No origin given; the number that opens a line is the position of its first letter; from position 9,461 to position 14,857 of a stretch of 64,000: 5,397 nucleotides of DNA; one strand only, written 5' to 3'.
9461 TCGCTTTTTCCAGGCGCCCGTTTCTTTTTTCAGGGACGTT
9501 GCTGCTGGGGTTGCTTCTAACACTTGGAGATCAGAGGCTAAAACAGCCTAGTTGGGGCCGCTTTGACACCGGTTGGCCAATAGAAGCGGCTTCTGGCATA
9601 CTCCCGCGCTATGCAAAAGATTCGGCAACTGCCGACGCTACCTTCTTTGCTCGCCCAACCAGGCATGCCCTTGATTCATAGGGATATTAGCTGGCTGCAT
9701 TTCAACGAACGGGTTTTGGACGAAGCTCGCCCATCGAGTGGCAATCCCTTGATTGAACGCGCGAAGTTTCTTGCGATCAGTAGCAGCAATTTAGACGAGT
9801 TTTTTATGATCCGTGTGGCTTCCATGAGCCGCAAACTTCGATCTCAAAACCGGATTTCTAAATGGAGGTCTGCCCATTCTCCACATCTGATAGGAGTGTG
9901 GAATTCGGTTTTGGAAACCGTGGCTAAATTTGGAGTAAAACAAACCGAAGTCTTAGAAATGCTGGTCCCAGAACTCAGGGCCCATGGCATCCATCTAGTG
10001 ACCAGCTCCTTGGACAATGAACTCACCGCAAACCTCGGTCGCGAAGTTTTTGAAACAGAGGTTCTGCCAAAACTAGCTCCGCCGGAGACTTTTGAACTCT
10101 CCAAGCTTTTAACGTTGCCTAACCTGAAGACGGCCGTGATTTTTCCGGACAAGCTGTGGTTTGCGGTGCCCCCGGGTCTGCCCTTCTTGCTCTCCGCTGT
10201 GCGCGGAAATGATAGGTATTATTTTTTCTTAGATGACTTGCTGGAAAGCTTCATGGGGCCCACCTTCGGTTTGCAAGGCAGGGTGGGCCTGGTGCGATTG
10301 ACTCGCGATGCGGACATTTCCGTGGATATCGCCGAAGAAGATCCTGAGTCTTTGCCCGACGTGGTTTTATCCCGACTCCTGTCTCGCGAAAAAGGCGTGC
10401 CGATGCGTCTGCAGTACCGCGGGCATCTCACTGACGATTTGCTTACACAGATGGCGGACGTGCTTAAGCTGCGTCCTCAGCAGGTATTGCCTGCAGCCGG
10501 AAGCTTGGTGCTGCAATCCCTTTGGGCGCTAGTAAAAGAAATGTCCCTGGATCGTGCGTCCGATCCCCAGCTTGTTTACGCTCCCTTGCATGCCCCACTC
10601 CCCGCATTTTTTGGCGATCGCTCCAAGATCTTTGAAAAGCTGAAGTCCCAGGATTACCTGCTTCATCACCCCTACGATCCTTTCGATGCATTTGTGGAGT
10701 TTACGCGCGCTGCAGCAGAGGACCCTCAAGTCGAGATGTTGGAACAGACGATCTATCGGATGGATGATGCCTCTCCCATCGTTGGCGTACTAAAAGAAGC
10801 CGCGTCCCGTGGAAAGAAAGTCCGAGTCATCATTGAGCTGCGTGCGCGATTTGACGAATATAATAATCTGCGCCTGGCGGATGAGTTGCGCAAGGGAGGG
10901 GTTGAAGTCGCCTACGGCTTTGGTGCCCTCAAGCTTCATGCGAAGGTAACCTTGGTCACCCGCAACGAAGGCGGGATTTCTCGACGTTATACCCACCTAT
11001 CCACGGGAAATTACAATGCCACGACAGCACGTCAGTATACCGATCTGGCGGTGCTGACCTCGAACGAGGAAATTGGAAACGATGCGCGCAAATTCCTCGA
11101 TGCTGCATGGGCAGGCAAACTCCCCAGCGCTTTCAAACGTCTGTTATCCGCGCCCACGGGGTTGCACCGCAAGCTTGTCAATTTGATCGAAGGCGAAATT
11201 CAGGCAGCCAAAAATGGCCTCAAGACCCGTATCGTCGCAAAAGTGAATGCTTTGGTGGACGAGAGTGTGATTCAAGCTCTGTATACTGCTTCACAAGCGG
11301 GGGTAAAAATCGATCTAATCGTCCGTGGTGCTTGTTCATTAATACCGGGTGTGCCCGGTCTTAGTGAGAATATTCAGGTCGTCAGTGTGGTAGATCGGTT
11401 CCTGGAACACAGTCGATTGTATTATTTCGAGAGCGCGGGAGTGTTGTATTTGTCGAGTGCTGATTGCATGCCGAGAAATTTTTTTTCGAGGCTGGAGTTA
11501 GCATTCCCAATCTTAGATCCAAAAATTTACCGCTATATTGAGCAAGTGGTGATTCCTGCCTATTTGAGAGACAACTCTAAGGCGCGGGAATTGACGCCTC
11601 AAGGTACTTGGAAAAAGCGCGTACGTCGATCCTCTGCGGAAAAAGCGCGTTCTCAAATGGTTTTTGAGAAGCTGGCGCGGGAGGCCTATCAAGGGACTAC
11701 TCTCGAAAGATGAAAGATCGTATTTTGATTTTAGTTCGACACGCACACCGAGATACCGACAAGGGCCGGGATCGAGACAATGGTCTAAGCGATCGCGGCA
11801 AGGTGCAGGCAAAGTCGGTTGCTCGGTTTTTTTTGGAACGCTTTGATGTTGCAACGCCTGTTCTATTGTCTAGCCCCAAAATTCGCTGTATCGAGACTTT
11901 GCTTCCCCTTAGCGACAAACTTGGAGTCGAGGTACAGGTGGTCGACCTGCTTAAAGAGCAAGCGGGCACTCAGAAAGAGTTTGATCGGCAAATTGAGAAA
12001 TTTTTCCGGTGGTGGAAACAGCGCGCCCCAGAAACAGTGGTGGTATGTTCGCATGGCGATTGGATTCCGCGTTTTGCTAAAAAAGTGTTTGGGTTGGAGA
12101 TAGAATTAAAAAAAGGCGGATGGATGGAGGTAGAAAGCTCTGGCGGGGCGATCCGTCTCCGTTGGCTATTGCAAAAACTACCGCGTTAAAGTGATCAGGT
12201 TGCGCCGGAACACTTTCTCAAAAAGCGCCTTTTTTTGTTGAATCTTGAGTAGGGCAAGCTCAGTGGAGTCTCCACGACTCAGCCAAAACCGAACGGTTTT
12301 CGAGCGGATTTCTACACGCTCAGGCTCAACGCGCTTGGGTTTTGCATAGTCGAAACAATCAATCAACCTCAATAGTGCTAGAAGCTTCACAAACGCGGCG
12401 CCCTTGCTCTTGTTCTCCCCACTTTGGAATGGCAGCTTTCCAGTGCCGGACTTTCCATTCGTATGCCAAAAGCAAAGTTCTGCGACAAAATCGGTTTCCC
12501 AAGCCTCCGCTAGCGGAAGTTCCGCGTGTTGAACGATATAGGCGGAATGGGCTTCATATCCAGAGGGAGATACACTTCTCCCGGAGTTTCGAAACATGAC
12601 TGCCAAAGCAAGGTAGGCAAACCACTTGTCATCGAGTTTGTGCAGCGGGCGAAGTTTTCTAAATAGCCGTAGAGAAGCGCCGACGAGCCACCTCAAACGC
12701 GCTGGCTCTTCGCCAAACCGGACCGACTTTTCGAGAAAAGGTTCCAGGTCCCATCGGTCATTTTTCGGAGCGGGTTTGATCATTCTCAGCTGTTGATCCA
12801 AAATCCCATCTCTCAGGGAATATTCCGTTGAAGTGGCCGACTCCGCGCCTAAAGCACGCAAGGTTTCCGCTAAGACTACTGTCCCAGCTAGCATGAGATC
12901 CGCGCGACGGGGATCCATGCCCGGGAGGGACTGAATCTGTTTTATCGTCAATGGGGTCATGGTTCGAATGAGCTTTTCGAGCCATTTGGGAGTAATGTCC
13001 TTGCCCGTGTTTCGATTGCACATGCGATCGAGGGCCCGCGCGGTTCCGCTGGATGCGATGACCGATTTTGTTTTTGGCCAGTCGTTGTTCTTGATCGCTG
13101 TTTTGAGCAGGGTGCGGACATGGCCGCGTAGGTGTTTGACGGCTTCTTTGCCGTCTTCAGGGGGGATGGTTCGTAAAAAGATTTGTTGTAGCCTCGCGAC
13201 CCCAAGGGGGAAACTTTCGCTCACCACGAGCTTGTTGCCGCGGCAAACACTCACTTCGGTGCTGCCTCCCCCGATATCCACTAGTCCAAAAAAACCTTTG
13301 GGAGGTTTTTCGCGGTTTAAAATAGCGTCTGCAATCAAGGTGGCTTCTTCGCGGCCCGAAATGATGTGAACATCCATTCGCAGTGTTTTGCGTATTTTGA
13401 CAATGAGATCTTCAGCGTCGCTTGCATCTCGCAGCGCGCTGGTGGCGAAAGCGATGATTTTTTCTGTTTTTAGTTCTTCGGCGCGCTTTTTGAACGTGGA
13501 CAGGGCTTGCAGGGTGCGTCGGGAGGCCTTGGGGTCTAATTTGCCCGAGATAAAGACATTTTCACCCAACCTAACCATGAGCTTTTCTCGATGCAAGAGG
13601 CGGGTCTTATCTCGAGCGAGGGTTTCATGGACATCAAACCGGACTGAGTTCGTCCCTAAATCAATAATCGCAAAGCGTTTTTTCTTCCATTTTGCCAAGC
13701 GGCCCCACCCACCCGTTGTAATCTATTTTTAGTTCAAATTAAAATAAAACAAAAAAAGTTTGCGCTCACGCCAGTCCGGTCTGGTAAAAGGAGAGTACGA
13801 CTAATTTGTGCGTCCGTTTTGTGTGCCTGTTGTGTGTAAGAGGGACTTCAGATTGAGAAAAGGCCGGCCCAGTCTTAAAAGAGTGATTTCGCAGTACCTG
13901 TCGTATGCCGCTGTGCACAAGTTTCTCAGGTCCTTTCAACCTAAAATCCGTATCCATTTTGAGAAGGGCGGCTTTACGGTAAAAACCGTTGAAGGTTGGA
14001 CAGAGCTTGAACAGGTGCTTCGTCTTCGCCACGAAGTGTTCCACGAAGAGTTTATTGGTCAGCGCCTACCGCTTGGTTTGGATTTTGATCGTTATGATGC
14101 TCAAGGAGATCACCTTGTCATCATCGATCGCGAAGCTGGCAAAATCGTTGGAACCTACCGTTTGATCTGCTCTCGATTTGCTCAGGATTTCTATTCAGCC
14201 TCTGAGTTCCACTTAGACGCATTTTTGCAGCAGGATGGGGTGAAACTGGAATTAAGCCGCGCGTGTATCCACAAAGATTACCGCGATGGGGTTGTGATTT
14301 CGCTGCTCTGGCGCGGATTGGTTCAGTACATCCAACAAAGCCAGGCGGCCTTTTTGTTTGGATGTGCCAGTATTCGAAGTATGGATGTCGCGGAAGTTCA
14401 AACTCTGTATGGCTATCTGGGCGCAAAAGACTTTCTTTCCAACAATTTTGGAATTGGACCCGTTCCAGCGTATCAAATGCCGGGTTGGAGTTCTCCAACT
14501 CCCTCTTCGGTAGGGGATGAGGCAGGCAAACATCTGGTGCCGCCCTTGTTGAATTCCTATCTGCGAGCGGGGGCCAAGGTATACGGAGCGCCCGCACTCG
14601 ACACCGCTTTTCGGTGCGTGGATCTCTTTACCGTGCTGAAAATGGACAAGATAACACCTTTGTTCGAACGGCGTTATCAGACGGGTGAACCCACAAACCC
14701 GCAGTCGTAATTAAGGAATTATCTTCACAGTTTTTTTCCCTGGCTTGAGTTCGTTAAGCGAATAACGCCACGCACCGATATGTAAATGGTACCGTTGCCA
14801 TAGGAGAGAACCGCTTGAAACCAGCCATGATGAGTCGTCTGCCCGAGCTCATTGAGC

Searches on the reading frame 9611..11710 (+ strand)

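Call 39: search_protein_families(library=ncbifam, proteins=[window:9611-11710:+], max_evalue=0.00001)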
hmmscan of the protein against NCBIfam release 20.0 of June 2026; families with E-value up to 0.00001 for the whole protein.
window:9611-11710:+ (700 aa): 12 families
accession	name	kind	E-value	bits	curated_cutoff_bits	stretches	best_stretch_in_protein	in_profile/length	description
TIGR03705.1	poly_P_kin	equivalog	1.8e-185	618.2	465.85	1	21-685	2-670/673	polyphosphate kinase 1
NF003921.0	PRK05443.2-2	subfamily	3.3e-176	587.7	701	1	21-693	23-698/707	RNA degradosome polyphosphate kinase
NF003920.0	PRK05443.2-1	equivalog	5.8e-165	550.5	935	1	23-692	14-692/719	RNA degradosome polyphosphate kinase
NF003918.0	PRK05443.1-2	subfamily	6.2e-160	533.6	691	2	197-684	204-689/697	RNA degradosome polyphosphate kinase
NF003919.0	PRK05443.1-4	equivalog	1.2e-147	493.2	908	1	21-680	28-696/730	RNA degradosome polyphosphate kinase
NF003922.0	PRK05443.2-3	equivalog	1e-144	483.3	981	1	22-680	53-718/735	RNA degradosome polyphosphate kinase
NF003924.0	PRK05443.3-2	equivalog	1.1e-133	447.1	1058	1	22-695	10-678/699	RNA degradosome polyphosphate kinase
NF003927.0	PRK05443.3-6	equivalog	2.2e-128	429.6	1042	1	23-694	9-684/717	RNA degradosome polyphosphate kinase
NF003917.0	PRK05443.1-1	subfamily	5e-126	421.8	470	2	228-685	225-675/689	RNA degradosome polyphosphate kinase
NF003923.0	PRK05443.3-1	equivalog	1.1e-124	417.3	1116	2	198-689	197-684/692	RNA degradosome polyphosphate kinase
NF003926.0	PRK05443.3-4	equivalog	8.7e-101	338.3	1391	2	228-689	215-671/675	RNA degradosome polyphosphate kinase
NF003925.0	PRK05443.3-3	equivalog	1.1e-97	327.8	707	2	228-683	234-678/688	RNA degradosome polyphosphate kinase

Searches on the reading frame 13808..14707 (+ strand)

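Call 81: search_protein_families(library=pfam, proteins=[window:13808-14707:+], max_evalue=0.001)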
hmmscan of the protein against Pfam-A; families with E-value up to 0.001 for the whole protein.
window:13808-14707:+ (300 aa): 3 families
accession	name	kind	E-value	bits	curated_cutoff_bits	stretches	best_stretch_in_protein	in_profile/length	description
PF13444.12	Acetyltransf_5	-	4.3e-26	92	22.4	1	73-169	1-102/102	Acetyltransferase (GNAT) domain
PF21926.2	FeeM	-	7.8e-08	32.7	27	1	70-177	2-111/158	N-acyl amino acid synthase FeeM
PF00765.23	Autoind_synth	-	0.00021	21.4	24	1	65-158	8-103/183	Autoinducer synthase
